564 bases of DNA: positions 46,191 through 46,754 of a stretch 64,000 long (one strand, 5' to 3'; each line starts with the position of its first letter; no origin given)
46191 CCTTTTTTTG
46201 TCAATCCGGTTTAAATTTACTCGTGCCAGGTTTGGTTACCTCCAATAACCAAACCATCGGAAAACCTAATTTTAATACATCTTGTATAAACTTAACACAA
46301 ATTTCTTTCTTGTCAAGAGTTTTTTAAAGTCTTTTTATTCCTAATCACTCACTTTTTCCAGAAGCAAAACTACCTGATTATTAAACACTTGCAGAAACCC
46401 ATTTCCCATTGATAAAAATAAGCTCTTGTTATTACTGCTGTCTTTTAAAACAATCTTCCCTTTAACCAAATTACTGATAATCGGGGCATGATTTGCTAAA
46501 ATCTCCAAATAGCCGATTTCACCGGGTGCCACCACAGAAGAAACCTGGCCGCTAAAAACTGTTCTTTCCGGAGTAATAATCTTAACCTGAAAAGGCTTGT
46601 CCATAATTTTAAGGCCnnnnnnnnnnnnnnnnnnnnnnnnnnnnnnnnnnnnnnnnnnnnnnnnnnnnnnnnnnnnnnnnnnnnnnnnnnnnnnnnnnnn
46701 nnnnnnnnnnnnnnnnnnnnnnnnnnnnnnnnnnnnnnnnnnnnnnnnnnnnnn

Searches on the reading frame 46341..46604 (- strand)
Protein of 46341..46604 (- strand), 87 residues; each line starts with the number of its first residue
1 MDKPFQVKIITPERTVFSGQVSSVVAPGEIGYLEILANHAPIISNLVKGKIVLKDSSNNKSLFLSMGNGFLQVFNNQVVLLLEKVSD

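Call 81: search_protein_families(library=pfam, proteins=[window:46341-46604:-], max_evalue=0.0001)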
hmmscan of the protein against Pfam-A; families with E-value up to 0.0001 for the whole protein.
window:46341-46604:- (87 aa): 1 family
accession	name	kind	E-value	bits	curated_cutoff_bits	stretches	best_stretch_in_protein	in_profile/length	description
PF02823.21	ATP-synt_DE_N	-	1e-20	74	27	1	5-83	1-78/80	ATP synthase, Delta/Epsilon chain, beta-sandwich domain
